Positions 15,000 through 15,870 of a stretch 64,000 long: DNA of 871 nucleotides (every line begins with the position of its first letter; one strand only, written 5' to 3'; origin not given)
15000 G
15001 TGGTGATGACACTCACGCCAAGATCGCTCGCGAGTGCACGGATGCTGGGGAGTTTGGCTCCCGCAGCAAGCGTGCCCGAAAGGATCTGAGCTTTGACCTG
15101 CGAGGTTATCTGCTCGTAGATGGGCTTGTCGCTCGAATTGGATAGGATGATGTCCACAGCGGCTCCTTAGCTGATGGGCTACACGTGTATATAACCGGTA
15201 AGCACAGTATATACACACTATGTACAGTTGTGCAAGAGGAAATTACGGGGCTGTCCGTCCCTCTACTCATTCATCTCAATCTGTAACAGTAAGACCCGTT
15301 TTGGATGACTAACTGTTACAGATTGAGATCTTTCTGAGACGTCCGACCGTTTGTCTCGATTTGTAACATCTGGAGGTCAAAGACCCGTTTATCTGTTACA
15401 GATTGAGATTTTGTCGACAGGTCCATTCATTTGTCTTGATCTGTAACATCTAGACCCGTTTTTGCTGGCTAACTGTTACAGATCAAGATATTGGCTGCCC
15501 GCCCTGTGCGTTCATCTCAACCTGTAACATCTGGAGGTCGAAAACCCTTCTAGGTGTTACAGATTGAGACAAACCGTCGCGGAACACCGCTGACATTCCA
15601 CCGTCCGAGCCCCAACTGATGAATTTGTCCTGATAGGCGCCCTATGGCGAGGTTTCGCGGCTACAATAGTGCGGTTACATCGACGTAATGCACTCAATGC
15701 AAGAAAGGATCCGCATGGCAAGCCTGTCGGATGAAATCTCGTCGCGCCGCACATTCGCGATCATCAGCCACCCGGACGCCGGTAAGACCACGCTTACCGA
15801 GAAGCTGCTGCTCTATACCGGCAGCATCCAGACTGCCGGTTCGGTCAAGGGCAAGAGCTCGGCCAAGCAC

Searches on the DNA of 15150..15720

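Call 10: search_rna_families(source=window, start=15150, end=15720, threshold=evalue, max_evalue=10, show_alignments=4)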
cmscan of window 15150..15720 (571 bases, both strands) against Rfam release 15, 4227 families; matches with E-value up to 10: 15.
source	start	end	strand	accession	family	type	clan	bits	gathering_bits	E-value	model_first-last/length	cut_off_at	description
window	15515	15569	+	RF00639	mir-515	Gene; miRNA;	CL00096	27.7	68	0.0025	1-87/87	no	mir-515 microRNA precursor family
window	15509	15575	-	RF03769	mir-3913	Gene; miRNA;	-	22.7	100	0.057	1-100/100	no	mir-3913 microRNA precursor family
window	15509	15575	+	RF03769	mir-3913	Gene; miRNA;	-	21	100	0.16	1-100/100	no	mir-3913 microRNA precursor family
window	15275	15327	-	RF03722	MIR4378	Gene; miRNA;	-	20.7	90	0.36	1-91/91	no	MIR4378 microRNA precursor family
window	15510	15574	+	RF00990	mir-552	Gene; miRNA;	-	20.1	100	0.28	1-83/83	no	mir-552 microRNA precursor family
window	15267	15337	-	RF00853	mir-304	Gene; miRNA;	-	19.4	99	0.29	1-88/88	no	mir-304 microRNA precursor family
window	15269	15332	-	RF00710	mir-44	Gene; miRNA;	-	18.7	54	0.15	1-88/88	no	mir-44 microRNA precursor family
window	15267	15335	+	RF03866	mir-1889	Gene; miRNA;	-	17.6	80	0.52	1-128/128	no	mir-1889 microRNA precursor family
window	15273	15329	+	RF00853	mir-304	Gene; miRNA;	-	17.1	99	1.3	14-75/88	no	mir-304 microRNA precursor family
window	15430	15492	+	RF03714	MIR774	Gene; miRNA;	-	15.6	80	5.5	1-98/98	no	MIR774 microRNA precursor family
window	15434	15488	-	RF03769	mir-3913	Gene; miRNA;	-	15.4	100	4.9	1-100/100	no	mir-3913 microRNA precursor family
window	15428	15494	+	RF03769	mir-3913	Gene; miRNA;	-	15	100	6.3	1-100/100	no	mir-3913 microRNA precursor family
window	15345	15415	+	RF03866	mir-1889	Gene; miRNA;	-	14.6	80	3.5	1-128/128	no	mir-1889 microRNA precursor family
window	15244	15324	-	RF00140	Alpha_RBS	Cis-reg;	-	13.8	38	1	4-87/110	no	Alpha operon ribosome binding site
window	15206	15333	-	RF02594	NsiR9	Gene; sRNA;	-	13.1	90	4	1-123/123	no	Nitrogen stress-induced RNA 9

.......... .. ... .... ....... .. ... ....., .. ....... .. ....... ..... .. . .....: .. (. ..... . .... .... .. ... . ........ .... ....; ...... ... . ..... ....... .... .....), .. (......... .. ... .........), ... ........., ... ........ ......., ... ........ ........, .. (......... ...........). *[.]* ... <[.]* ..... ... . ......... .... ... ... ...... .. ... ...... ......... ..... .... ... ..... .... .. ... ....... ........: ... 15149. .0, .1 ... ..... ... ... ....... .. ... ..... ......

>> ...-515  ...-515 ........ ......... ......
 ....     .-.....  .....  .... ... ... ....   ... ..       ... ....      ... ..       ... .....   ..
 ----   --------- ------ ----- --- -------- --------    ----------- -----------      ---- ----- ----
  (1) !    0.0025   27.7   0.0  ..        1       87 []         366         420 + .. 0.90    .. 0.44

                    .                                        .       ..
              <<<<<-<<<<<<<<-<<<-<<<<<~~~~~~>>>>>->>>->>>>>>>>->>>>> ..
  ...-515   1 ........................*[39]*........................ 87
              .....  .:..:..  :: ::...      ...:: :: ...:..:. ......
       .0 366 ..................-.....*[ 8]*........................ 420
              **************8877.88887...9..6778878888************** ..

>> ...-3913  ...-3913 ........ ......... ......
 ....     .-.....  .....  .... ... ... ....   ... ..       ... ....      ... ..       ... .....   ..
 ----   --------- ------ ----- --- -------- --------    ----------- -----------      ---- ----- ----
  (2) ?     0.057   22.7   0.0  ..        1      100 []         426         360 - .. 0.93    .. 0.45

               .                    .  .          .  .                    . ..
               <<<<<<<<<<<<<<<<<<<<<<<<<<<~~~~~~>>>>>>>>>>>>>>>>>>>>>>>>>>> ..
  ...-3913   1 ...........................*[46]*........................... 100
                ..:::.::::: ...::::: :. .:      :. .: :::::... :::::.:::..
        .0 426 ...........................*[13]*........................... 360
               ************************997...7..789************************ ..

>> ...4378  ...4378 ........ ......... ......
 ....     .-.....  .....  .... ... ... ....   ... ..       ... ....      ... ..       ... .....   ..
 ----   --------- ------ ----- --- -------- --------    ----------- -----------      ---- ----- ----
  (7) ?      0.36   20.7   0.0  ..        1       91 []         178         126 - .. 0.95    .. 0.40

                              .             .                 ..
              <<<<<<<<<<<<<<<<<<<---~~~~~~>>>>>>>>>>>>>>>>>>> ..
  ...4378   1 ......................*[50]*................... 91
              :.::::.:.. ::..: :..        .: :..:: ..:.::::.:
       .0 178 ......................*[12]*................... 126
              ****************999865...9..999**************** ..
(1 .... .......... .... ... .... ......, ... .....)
